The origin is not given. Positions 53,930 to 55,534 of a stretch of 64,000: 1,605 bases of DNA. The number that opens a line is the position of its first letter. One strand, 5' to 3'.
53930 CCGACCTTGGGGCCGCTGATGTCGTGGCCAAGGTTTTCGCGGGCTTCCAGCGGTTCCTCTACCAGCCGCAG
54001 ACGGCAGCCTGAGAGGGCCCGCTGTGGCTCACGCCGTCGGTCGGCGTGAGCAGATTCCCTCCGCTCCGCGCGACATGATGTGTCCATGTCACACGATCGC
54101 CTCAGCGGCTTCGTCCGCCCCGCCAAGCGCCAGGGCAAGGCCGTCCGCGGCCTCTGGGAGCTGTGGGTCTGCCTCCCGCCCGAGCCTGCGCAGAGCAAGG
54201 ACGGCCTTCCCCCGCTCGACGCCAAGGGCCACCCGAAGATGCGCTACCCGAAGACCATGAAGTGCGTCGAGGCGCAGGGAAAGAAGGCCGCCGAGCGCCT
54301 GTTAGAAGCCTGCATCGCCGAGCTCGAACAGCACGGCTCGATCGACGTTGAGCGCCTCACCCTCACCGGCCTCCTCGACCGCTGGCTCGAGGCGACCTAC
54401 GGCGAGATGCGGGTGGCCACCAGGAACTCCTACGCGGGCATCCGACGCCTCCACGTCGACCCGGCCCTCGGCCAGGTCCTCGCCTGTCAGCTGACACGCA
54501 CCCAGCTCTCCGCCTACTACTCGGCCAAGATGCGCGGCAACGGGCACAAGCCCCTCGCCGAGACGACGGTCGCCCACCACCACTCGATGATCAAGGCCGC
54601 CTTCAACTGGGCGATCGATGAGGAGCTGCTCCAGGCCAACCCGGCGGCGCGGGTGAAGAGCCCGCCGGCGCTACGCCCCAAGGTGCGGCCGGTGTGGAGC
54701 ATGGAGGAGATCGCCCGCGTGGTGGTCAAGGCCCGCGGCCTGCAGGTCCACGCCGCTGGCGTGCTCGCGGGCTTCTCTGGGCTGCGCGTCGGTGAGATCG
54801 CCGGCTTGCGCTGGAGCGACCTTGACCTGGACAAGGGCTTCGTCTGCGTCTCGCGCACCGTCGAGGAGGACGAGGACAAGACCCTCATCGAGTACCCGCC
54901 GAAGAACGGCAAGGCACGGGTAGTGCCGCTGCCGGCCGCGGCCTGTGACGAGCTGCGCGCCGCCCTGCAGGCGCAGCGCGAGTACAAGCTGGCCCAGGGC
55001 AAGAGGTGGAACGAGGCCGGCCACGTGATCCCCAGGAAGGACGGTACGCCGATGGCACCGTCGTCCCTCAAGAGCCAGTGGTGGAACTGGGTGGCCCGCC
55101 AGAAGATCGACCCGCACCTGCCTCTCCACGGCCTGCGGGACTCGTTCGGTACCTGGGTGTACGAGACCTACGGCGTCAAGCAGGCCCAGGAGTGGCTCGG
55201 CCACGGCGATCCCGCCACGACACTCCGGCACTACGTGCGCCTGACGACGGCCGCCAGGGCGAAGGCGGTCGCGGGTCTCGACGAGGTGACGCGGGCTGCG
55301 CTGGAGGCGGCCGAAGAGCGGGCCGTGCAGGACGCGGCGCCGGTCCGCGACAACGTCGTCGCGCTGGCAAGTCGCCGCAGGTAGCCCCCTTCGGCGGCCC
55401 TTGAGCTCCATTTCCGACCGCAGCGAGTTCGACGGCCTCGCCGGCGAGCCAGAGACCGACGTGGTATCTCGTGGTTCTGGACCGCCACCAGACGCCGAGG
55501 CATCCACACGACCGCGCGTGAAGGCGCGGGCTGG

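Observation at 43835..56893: Thirteen-kb accessory segment bracketed by tRNA-Arg(CCT) and a copy of its 5' half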

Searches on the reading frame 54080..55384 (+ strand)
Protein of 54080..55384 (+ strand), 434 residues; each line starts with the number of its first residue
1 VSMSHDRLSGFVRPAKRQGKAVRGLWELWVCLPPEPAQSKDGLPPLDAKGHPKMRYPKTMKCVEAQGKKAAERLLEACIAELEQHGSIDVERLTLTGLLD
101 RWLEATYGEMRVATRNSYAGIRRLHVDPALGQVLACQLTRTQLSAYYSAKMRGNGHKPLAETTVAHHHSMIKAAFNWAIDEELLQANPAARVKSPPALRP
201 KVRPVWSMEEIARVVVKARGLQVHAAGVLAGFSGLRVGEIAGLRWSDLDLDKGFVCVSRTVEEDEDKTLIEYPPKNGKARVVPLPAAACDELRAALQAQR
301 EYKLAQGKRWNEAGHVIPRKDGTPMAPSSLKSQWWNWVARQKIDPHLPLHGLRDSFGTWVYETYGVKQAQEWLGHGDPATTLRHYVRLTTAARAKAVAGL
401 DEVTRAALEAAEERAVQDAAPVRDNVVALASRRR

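Call 8: search_protein_families(library=pfam, proteins=[window:54080-55384:+], max_evalue=0.01)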
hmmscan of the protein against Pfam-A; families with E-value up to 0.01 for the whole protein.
window:54080-55384:+ (434 aa): 3 families
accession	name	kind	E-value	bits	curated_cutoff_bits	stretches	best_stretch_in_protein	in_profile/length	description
PF00589.27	Phage_integrase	-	2e-21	77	27.1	1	232-389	33-169/172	Phage integrase family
PF13102.12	Phage_int_SAM_5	-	0.0002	22.1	22.3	1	155-190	59-94/98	Phage integrase SAM-like domain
PF24624.1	Int_N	-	0.0044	18.2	27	1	95-193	5-97/100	Phage integrase, N-terminal domain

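Call 19: find_homologous_proteins(query=window:54080-55381:+, max_evalue=1e-20)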
Query window:54080-55381:+ (434 aa): 78 proteins with E <= 1e-20 among 8000 candidates.
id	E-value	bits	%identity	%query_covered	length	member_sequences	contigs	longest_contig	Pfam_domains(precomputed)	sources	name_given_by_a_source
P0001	4.1e-265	897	91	99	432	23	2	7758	PF00589.28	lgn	-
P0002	8.6e-251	850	86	100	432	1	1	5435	PF00589.28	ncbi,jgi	jgi:integrase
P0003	7.1e-244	827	83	100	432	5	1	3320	PF00589.28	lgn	-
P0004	9.3e-242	821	84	100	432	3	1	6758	PF00589.28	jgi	jgi:integrase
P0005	1.1e-231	787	89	89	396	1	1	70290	PF00589.28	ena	-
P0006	8.4e-229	778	80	99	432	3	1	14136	PF00589.28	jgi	-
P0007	1.1e-215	735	76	100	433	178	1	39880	PF00589.28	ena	-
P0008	1.7e-211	721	77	97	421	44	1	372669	PF00589.28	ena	-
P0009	7.6e-204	696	78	93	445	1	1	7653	PF00589.28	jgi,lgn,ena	-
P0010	5.8e-182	624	70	99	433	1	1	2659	PF00589.28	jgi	jgi:integrase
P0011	1.4e-173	596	79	78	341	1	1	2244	PF00589.28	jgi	jgi:integrase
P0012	2.0e-167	576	81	72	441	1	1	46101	PF00589.28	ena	-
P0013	8.2e-162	557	75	81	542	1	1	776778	PF00589.28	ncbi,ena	-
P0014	1.2e-160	553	82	68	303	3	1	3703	PF00589.28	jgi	-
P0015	4.9e-159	548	80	70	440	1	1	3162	PF00589.28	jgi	-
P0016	2.7e-158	546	83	65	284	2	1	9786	PF00589.28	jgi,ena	-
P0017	2.5e-155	536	79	70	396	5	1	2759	PF00589.28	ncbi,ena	-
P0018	3.7e-154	532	83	64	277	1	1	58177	PF00589.28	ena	-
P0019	2.1e-152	526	74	74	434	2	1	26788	PF00589.28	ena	-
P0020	4.9e-149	515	77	68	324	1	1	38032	PF00589.28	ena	-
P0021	3.1e-148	512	81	63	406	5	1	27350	PF00589.28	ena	-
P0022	2.5e-141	490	86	55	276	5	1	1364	PF00589.28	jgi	jgi:integrase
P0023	2.6e-140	486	74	70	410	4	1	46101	PF00589.28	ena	-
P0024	2.5e-137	476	83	57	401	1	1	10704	PF00589.28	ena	-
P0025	3.1e-137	476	83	57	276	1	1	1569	PF00589.28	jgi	jgi:integrase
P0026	4.3e-134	466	81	59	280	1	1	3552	PF00589.28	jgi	-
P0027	1.7e-133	464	57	91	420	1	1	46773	PF14659.13,PF00589.28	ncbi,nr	ncbi:MAG: site-specific integrase [Actinobacteria bacterium]|nr:site-specific integrase [Actinomycet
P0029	3.7e-131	456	60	88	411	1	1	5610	PF00589.28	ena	-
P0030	1.0e-127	445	82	56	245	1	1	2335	PF00589.28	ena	-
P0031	5.6e-124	432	78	57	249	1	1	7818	PF00589.28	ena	-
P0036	4.9e-113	396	81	51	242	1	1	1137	PF00589.28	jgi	jgi:integrase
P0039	2.1e-108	381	88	45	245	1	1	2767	PF00589.28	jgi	jgi:Phage integrase family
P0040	2.4e-107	378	77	51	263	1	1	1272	PF00589.28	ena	-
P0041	6.1e-106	373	78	50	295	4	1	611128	PF00589.28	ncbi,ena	-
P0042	1.4e-102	362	83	44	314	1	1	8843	PF00589.28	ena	-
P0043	3.9e-99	351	75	51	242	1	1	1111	PF00589.28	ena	-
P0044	5.3e-99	350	79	44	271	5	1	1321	PF00589.28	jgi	-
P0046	4.3e-94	334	44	98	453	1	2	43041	PF00589.28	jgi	jgi:integrase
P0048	1.3e-91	326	60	65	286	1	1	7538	PF00589.28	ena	-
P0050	4.3e-88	314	42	98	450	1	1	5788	PF14659.13,PF00589.28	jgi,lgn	jgi:integrase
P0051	1.9e-87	312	62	65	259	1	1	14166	PF00589.28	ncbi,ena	-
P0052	9.5e-87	310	41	94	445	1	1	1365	PF14659.13,PF00589.28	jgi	jgi:integrase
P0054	1.6e-85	306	68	50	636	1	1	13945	PF00589.28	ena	-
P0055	2.2e-82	295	80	38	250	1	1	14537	PF00589.28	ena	-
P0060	1.2e-78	283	77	37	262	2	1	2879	PF00589.28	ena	-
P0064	7.8e-62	228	54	50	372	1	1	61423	PF00589.28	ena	-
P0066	2.9e-49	186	89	16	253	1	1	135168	PF00589.28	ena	-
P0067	2.6e-46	177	75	25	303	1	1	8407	PF00589.28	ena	-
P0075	9.1e-28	115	30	77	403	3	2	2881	PF14659.13,PF14657.13,PF00589.28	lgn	-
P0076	9.3e-28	115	30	61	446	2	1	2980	PF00589.28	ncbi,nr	ncbi:MAG TPA: tyrosine-type recombinase/integrase [Streptosporangiaceae bacterium]|nr:tyrosine-type 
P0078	3.8e-25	107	30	66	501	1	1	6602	PF00589.28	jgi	-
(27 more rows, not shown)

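Call 20: find_encoding_contigs(protein=P0008, flank=10000, max_places=3)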
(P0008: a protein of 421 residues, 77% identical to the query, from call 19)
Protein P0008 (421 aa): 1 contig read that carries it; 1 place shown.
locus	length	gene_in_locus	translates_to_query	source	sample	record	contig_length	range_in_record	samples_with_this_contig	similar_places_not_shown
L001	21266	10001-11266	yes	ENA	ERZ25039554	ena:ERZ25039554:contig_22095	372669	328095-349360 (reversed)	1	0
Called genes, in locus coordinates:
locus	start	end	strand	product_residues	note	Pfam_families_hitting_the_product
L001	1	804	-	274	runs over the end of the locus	PF07992:Pyr_redox_2, PF00070:Pyr_redox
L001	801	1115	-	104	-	PF01946:Thi4, PF00890:FAD_binding_2 (weak), PF07992:Pyr_redox_2, PF12831:FAD_oxidored (weak), PF13450:NAD_binding_8 (faint), PF13738:Pyr_redox_3 (weak)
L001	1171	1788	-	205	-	PF02774:Semialdhyde_dhC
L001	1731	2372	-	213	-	PF22468:ACT_9, PF01118:Semialdhyde_dh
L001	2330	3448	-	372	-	PF00696:AA_kinase, PF01842:ACT, PF13840:ACT_7 (faint), PF22468:ACT_9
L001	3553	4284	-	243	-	PF02540:NAD_synthase, PF03054:tRNA_Me_trans (faint)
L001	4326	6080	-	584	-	PF13320:GH123_cat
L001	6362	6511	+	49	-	PF18930:DUF5679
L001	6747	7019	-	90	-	PF13602:ADH_zinc_N_2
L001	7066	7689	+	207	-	-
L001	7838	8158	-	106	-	-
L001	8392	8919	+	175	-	PF00440:TetR_N (weak), PF02909:TetR_C_1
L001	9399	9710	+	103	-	-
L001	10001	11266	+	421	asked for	PF00589:Phage_integrase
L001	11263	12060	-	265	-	PF00561:Abhydrolase_1, PF12697:Abhydrolase_6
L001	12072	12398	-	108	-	-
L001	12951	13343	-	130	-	PF13581:HATPase_c_2, PF02518:HATPase_c (weak)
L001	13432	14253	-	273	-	PF12638:Staygreen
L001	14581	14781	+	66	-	-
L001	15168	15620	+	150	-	-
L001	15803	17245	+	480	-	PF10009:DUF2252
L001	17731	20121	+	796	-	PF01590:GAF, PF13185:GAF_2 (weak), PF13492:GAF_3 (weak), PF01590:GAF, PF13185:GAF_2, PF00990:GGDEF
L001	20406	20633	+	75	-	-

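Call 21: find_encoding_contigs(protein=P0007, flank=10000, max_places=3)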
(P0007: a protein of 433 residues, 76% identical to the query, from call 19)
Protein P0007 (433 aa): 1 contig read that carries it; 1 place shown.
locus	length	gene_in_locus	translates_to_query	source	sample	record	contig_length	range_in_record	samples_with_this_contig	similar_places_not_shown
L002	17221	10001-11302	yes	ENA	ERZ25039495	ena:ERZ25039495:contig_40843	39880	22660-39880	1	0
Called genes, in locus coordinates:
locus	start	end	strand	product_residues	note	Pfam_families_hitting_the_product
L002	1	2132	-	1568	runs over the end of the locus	PF13195:DUF4011, PF13245:AAA_19 (faint), PF13604:AAA_30 (faint), PF13086:AAA_11 (weak), PF13087:AAA_12, PF18741:MTES_1575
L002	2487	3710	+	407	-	PF01966:HD, PF13286:HD_assoc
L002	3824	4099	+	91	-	-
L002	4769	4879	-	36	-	-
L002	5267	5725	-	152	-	-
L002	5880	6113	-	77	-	-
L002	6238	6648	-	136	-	-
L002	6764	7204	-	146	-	-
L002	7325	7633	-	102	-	-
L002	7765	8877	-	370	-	PF08450:SGL (faint), PF25021:TEN_NHL (faint), PF01436:NHL (faint), PF06739:SBBP (faint)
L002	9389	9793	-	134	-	-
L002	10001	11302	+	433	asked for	PF00589:Phage_integrase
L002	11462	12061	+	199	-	PF04542:Sigma70_r2, PF08281:Sigma70_r4_2, PF04545:Sigma70_r4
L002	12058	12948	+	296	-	-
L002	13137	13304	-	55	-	-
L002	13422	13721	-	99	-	PF01022:HTH_5, PF13601:HTH_34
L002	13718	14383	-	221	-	-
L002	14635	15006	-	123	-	PF08818:DUF1801 (weak)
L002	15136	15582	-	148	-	PF08332:CaMKII_AD (weak), PF13474:SnoaL_3, PF14534:DUF4440, PF12680:SnoaL_2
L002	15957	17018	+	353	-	PF00589:Phage_integrase (faint)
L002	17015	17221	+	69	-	?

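Call 22: find_encoding_contigs(protein=P0005, flank=10000, max_places=3)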
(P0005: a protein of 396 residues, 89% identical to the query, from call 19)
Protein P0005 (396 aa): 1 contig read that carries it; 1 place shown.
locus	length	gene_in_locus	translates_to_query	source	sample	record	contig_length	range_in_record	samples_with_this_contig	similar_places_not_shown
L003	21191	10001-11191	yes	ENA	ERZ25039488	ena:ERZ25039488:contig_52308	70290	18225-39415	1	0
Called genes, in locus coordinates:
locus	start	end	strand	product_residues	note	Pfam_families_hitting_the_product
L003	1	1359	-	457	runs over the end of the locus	PF17164:DUF5122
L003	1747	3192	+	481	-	PF00589:Phage_integrase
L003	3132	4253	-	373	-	PF00930:DPPIV_N (faint), PF07676:PD40 (faint), PF25174:Beta-prop_THOC3 (faint), PF26550:Tricorn_2nd, PF26549:Tricorn_N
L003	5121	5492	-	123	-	PF01740:STAS, PF13466:STAS_2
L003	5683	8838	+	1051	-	PF13581:HATPase_c_2, PF08448:PAS_4, PF13426:PAS_9, PF17159:MASE3, PF00989:PAS, PF08448:PAS_4, PF13188:PAS_8, PF13426:PAS_9, +7 more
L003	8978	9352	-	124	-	-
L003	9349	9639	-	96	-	-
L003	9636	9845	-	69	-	-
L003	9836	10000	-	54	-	-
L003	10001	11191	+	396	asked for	PF00589:Phage_integrase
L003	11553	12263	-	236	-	PF04208:MtrA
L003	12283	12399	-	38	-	PF10050:DUF2284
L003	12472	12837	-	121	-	PF10050:DUF2284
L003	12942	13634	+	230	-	PF13649:Methyltransf_25, PF13847:Methyltransf_31, PF08241:Methyltransf_11, PF08242:Methyltransf_12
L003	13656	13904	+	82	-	-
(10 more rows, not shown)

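Call 29: find_encoding_contigs(protein=P0013, flank=10000, max_places=2)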
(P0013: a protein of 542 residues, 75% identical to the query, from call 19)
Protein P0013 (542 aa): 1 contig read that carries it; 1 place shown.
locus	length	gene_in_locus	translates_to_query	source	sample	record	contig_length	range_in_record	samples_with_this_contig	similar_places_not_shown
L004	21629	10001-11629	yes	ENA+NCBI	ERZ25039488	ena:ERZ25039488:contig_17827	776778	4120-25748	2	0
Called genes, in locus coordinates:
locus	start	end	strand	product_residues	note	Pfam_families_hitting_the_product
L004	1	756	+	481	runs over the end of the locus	PF01425:Amidase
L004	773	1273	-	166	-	PF13977:TetR_C_6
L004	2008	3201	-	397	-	PF13365:Trypsin_2, PF13180:PDZ_2, PF17820:PDZ_6 (faint)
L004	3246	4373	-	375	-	PF13191:AAA_16 (weak)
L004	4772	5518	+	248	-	-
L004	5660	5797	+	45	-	-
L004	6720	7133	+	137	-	-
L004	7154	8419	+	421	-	PF00929:RNase_T, PF00533:BRCT (weak)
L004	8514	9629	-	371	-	PF15902:Sortilin-Vps10 (faint), PF14870:PSII_BNR, PF02012:BNR (faint)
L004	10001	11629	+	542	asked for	PF00589:Phage_integrase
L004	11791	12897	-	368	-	PF00665:rve, PF13683:rve_3, PF22483:Mu-transpos_C_2 (weak)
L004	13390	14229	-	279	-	PF01261:AP_endonuc_2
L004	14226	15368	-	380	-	PF00355:Rieske, PF00848:Ring_hydroxyl_A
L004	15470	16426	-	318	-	PF00175:NAD_binding_1 (weak), PF00111:Fer2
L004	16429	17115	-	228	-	PF00391:PEP-utilizers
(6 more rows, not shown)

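Call 30: find_encoding_contigs(protein=P0012, flank=10000, max_places=2)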
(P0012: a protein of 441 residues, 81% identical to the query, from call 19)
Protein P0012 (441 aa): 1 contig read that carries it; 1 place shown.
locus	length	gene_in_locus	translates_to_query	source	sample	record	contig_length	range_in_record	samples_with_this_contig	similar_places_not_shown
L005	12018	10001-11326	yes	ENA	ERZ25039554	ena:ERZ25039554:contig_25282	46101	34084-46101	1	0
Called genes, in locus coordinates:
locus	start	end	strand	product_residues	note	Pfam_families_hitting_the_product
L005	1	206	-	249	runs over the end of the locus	-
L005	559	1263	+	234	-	-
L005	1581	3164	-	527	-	PF13365:Trypsin_2, PF13180:PDZ_2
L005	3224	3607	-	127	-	-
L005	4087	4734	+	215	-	-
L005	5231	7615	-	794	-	PF13191:AAA_16, PF13365:Trypsin_2, PF13180:PDZ_2 (weak)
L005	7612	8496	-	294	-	PF13240:Zn_Ribbon_1 (faint), PF00211:Guanylate_cyc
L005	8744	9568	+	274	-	PF02985:HEAT (faint), PF13513:HEAT_EZ (faint), PF13646:HEAT_2, PF03130:HEAT_PBS (faint), PF13646:HEAT_2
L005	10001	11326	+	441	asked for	PF00589:Phage_integrase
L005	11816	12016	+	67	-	?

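Call 41: find_related_loci(query=window:54080-55381:+, collection=genome_contigs, flank=10000)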
Query window:54080-55381:+ (434 aa) in genome_contigs; peptide patterns used: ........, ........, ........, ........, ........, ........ (x = any residue, [..] = any of these).
77 stretches matched a pattern; 43 encode a relative of the query (tblastn E <= 1e-3); 38 distinct loci.
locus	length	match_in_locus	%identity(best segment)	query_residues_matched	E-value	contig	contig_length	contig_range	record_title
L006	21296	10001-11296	85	3-434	0e+0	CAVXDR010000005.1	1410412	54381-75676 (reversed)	MAG: uncultured Actinomycetes bacterium isolate MFD02138.bin.2.13 genome assembly, contig: contig_8272, whole genome sho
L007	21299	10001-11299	78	2-433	0e+0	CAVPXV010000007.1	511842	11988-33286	MAG: uncultured Thermoleophilia bacterium isolate MFD01872.bin.1.273 genome assembly, contig: contig_70617, whole genome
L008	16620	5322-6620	77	3-434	0e+0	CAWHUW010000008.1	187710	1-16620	MAG: uncultured Thermoleophilia bacterium isolate MFD02979.bin.2.124 genome assembly, contig: contig_47610, whole genome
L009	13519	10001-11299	76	3-434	0e+0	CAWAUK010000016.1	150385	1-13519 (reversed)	MAG: uncultured Thermoleophilia bacterium isolate MFD02134.bin.3.466 genome assembly, contig: contig_17826, whole genome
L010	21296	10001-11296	77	3-433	0e+0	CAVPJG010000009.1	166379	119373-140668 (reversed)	MAG: uncultured Thermoleophilia bacterium isolate MFD00032.bin.2.164 genome assembly, contig: contig_40508, whole genome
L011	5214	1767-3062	77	3-433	0e+0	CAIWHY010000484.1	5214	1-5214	MAG: uncultured Thermoleophilia bacterium isolate Umea3_bin-0017 genome assembly, contig: bin-0017:484/568, whole genome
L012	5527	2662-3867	78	32-433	0e+0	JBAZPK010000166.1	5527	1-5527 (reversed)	MAG: Thermoleophilia bacterium isolate SO_2017_SWC_28 scaffold_12407_c1_LP-4_2017, whole genome shotgun sequence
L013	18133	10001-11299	77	3-434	0e+0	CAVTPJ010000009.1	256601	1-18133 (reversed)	MAG: uncultured Thermoleophilia bacterium isolate MFD00905.bin.2.53 genome assembly, contig: contig_6072, whole genome s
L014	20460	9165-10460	78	3-433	0e+0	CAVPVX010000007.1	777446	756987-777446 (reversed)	MAG: uncultured Actinomycetes bacterium isolate MFD09964.bin.1.366 genome assembly, contig: contig_6229, whole genome sh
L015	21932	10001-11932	83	3-433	7e-179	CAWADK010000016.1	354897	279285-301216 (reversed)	MAG: uncultured beta proteobacterium isolate MFD00905.bin.1.72 genome assembly, contig: contig_31242, whole genome shotg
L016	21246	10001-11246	74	2-414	3e-170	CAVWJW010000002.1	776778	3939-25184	MAG: uncultured Actinomycetes bacterium isolate MFD02134.bin.2.74 genome assembly, contig: contig_17827, whole genome sh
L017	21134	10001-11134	80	58-434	0e+0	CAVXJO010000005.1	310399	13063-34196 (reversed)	MAG: uncultured Thermoleophilia bacterium isolate MFD05684.bin.1.282 genome assembly, contig: contig_30464, whole genome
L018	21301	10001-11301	80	2-434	0e+0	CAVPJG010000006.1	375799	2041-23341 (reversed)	MAG: uncultured Thermoleophilia bacterium isolate MFD00032.bin.2.164 genome assembly, contig: contig_19065, whole genome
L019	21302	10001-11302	74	2-433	0e+0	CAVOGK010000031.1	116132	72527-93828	MAG: uncultured Thermoleophilia bacterium isolate MFD09779.bin.3.322 genome assembly, contig: contig_44369, whole genome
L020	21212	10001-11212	56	3-410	1e-139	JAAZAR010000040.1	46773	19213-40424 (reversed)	MAG: Actinomycetota bacterium isolate AS06rmzACSIP_445 450948_AS06, whole genome shotgun sequence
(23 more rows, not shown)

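Call 56: search_dna_similar(query=window:54080-55381:+, collection=phages, mode=protein, max_rows=10)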
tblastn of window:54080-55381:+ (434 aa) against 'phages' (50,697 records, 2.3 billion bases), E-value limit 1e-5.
Records with a match: 937; places in all: 942; records where one place covers at least 80% of the query: 80.
Best place of each record, by identity: <60% 937.
By first word of the organism name: Streptococcus 178; Mycobacterium 100; Paenibacillus 87; Staphylococcus 77; Escherichia 62; Bacteriophage 56; Arthrobacter 47; Gordonia 31; Bacillus 26; Stx1a-converting 20; and 57 more.
By host as written in the record: - 130; Mycobacterium smegmatis mc2 155 53; Paenibacillus larvae 38; Gordonia terrae 3612 27; Staphylococcus aureus 24; Mycobacterium smegmatis mc#155 22; Arthrobacter globiformis B-2979 16; Arthrobacter globiformis NRRL B-2979 SEA 13; and 381 more.
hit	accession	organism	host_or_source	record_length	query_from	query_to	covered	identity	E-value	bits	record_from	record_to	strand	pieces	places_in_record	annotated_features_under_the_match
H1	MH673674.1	Thermus phage phiMa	Thermus thermophilus HB8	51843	24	400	87%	29.7%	3e-16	87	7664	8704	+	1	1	hypothetical protein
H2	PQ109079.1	Thermus phage Cumys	Thermus thermophilus HB8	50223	24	400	87%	29.5%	2e-15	85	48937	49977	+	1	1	integrase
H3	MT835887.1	Bacteriophage sp.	human fecal samples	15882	47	401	82%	28.2%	4e-24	111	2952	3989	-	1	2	record has no annotation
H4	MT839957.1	Bacteriophage sp.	human fecal samples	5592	57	403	80%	28.4%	7e-25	113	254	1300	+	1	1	record has no annotation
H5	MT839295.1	Bacteriophage sp.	human fecal samples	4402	50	403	82%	26.3%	5e-17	89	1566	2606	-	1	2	record has no annotation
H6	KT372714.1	Bacillus phage vB_BtS_BMBtp16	Bacillus thuringiensis YBT-1518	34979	66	402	78%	27.5%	2e-26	118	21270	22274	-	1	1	integrase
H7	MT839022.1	Bacteriophage sp.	human fecal samples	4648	61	401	79%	26.4%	4e-21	102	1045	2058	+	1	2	record has no annotation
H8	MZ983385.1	Psychrobacillus phage PVJ1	Psychrobacillus sp. GC2J1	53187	37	403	85%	24.1%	8e-26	116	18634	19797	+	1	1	xerC: site-specific integrase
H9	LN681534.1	Clostridium phage phiCD24-1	Clostridium difficile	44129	58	404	80%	25.5%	7e-14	80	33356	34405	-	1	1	Prophage lambdaba04, site-specific recombinase,phage integrase family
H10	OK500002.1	Bacillus phage vB_BanS_Athena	Bacillus anthracis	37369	66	402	78%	26.2%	4e-27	120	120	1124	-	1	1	putative site-specific integrase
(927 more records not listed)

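Call 57: search_dna_similar(query=window:54080-55381:+, collection=plasmids, mode=protein, max_rows=10)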
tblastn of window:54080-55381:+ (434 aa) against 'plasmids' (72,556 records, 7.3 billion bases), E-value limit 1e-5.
Records with a match: 224; places in all: 273; records where one place covers at least 80% of the query: 15.
Best place of each record, by identity: <60% 224.
By first word of the organism name: Bacillus 55; Streptomyces 21; Enterococcus 19; Escherichia 14; Clostridioides 11; Salmonella 11; Rhizobium 11; Subdoligranulum 5; Klebsiella 5; Lactiplantibacillus 4; and 46 more.
By predicted mobility (MOB-suite, as given by PLSDB): non-mobilizable 188; conjugative 21; mobilizable 15.
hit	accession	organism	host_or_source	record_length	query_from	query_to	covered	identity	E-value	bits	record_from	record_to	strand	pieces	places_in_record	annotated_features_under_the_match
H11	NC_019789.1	Deinococcus peraridilitoris DSM 19664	-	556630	67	403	78%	29.3%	3e-22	107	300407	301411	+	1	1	site-specific integrase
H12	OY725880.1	Subdoligranulum variabile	-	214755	65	386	74%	30.3%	3e-19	98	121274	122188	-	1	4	none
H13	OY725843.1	Subdoligranulum variabile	-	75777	65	386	74%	30.0%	2e-18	96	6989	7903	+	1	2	record has no annotation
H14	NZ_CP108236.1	Streptomyces sp. NBC_00080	-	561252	58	388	76%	28.7%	8e-20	100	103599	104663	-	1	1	tyrosine-type recombinase/integrase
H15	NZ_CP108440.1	Streptomyces sp. NBC_01278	-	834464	68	402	77%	27.3%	6e-19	97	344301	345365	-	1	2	tyrosine-type recombinase/integrase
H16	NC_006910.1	Micromonospora rosaria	-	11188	7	384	87%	24.2%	2e-8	64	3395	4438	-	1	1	site-specific integrase | excisionase family DNA-binding protein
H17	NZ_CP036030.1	Bacillus mycoides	cell culture,soil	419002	68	403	77%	27.1%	1e-25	117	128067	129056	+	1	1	site-specific integrase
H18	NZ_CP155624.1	Bacillus paramobilis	Canis lupus familiaris,adipose,leg wound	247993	68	403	77%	27.1%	4e-25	115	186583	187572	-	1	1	site-specific integrase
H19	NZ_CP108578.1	Streptomyces goshikiensis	-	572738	99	423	75%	28.0%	5e-19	97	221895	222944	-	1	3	site-specific integrase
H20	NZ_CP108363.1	Streptomyces sp. NBC_01343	-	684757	68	403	77%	26.6%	2e-19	99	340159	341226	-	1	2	tyrosine-type recombinase/integrase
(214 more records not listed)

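Call 58: search_solved_structures(query=window:54080-55381:+, max_evalue=0.001)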
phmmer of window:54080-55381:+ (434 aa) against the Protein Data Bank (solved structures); distinct sequences matched with E-value up to 0.001: 9.
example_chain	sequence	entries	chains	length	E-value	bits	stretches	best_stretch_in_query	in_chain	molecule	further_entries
2kkp_A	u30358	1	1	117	5.4e-07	32.1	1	88-195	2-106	Phage integrase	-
5hxy_A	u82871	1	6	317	4.2e-06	29.1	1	195-388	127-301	Tyrosine recombinase XerA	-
4a8e_A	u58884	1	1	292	7.8e-06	28.3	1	188-397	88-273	PROBABLE TYROSINE RECOMBINASE XERC-LIKE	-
6en0_A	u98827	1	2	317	3.8e-05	26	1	135-394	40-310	Int protein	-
6emy_A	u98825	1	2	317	9.4e-05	24.7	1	135-394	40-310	Int protein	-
6emz_A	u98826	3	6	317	9.9e-05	24.6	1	135-394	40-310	Int protein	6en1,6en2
3nkh_A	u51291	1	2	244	0.0005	22.3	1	231-391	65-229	Integrase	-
1a0p_A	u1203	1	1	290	0.00057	22.1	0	140-258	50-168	SITE-SPECIFIC RECOMBINASE XERD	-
5vfz_A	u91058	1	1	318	0.00098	21.4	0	167-254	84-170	Gp33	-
